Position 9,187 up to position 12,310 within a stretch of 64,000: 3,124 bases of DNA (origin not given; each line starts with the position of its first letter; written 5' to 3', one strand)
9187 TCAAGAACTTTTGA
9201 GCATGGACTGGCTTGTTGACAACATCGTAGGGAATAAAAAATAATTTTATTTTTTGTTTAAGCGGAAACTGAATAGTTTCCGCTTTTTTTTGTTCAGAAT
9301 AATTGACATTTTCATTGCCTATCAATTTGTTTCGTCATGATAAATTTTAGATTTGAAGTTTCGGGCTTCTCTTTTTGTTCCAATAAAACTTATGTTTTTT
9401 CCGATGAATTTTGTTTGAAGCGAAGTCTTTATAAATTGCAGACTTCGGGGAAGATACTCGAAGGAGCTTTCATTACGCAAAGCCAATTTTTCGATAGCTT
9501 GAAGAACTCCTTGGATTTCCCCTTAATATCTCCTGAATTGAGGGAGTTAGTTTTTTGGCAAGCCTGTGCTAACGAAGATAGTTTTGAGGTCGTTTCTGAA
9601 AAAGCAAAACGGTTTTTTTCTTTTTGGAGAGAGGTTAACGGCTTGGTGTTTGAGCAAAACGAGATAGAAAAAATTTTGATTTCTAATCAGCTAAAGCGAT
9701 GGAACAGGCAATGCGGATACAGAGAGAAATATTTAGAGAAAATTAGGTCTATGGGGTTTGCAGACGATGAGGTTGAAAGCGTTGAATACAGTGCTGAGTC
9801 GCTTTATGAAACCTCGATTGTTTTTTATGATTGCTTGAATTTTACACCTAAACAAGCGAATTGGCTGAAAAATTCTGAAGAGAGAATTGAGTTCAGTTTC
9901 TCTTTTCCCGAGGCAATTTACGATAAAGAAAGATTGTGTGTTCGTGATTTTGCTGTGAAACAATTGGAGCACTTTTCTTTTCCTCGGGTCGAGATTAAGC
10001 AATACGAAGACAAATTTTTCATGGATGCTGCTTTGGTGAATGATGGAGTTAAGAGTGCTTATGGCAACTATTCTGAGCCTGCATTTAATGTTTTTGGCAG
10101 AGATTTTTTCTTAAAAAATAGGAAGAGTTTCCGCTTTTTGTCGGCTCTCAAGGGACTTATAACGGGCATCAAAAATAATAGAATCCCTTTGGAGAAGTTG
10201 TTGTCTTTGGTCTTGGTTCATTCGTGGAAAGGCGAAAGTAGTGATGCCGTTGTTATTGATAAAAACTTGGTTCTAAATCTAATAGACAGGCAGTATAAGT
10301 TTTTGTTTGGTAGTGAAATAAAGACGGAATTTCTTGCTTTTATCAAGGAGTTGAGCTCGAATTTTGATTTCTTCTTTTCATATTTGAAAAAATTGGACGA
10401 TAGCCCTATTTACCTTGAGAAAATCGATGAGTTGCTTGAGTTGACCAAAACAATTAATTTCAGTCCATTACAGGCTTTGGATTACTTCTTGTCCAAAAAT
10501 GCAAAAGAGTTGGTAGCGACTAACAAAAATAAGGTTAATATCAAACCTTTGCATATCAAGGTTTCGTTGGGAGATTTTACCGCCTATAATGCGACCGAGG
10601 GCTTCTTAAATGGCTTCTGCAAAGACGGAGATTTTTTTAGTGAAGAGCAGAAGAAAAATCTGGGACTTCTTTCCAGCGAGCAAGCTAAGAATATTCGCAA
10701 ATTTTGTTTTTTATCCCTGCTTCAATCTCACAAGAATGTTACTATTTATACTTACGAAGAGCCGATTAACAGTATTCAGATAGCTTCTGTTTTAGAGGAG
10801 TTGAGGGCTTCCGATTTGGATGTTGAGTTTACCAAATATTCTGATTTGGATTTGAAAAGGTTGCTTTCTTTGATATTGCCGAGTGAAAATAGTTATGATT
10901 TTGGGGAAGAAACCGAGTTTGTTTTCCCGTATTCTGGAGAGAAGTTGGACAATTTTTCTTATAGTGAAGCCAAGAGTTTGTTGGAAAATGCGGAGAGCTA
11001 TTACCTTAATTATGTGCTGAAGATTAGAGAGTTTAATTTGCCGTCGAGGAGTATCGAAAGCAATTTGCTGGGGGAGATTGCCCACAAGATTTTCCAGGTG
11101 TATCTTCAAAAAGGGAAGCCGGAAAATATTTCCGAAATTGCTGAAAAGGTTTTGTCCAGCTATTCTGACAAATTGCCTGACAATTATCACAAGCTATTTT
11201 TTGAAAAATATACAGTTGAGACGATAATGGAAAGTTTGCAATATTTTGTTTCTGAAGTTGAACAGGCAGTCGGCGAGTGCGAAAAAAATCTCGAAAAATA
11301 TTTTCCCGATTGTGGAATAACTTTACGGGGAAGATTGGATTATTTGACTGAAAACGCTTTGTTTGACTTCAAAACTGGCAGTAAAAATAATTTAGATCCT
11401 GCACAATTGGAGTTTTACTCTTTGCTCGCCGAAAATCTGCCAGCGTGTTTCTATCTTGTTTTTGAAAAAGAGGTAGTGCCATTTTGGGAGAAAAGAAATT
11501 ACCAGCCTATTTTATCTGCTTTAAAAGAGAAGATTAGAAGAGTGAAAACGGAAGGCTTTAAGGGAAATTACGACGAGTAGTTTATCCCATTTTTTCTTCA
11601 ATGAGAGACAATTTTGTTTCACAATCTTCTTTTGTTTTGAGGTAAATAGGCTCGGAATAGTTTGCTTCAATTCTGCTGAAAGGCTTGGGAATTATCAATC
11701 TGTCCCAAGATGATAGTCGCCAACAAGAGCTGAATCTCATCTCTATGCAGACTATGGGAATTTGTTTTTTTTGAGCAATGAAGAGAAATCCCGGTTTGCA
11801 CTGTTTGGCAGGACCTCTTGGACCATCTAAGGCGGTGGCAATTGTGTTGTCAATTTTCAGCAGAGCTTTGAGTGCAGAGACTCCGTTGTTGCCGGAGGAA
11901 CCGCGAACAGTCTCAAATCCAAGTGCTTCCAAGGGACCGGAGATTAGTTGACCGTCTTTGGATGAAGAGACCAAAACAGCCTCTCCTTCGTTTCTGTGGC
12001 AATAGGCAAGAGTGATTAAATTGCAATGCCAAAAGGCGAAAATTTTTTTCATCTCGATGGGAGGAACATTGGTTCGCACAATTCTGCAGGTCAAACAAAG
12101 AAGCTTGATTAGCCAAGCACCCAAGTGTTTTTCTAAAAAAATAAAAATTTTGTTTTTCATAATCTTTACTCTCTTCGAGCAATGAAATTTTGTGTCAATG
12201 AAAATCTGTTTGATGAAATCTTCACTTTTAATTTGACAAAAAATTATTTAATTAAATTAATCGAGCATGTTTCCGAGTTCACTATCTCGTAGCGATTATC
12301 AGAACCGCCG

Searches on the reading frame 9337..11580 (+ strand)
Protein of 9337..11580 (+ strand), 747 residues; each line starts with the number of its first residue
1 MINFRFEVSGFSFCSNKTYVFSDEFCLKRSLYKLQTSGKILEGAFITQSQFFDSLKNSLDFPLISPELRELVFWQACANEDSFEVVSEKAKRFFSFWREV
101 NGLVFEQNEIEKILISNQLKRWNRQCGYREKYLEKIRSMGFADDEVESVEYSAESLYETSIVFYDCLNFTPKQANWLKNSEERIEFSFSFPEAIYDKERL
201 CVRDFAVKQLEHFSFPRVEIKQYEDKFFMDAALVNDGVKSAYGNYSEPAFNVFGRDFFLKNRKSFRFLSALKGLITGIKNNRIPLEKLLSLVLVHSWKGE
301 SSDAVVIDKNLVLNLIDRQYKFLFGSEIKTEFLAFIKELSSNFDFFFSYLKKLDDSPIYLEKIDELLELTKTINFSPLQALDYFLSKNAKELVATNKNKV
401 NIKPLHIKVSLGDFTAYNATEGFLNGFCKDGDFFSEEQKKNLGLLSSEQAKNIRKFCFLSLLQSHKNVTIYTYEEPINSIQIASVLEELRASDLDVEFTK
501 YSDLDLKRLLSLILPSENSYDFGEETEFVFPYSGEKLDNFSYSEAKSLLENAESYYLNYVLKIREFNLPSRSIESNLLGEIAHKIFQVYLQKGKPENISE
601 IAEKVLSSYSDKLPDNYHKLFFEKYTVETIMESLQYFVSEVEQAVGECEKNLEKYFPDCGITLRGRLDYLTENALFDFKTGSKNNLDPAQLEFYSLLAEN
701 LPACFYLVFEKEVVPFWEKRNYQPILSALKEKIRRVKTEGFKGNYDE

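Call 56: search_protein_families(library=pfam, proteins=[window:9337-11580:+], max_evalue=0.000001)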
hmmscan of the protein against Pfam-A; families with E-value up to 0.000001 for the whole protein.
window:9337-11580:+ (747 aa): 1 family
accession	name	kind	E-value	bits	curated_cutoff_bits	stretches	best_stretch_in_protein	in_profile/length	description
PF12705.13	PDDEXK_1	-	8.5e-12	46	22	1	540-701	2-172/247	PD-(D/E)XK nuclease superfamily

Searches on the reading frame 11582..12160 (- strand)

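Call 57: search_protein_families(library=pfam, proteins=[window:11582-12160:-], max_evalue=0.000001)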
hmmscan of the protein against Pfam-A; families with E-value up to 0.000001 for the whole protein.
window:11582-12160:- (192 aa): 1 family
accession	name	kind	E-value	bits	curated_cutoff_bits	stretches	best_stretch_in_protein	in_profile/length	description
PF04028.18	DUF374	-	9.3e-18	64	26.8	1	53-118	1-69/69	Domain of unknown function (DUF374)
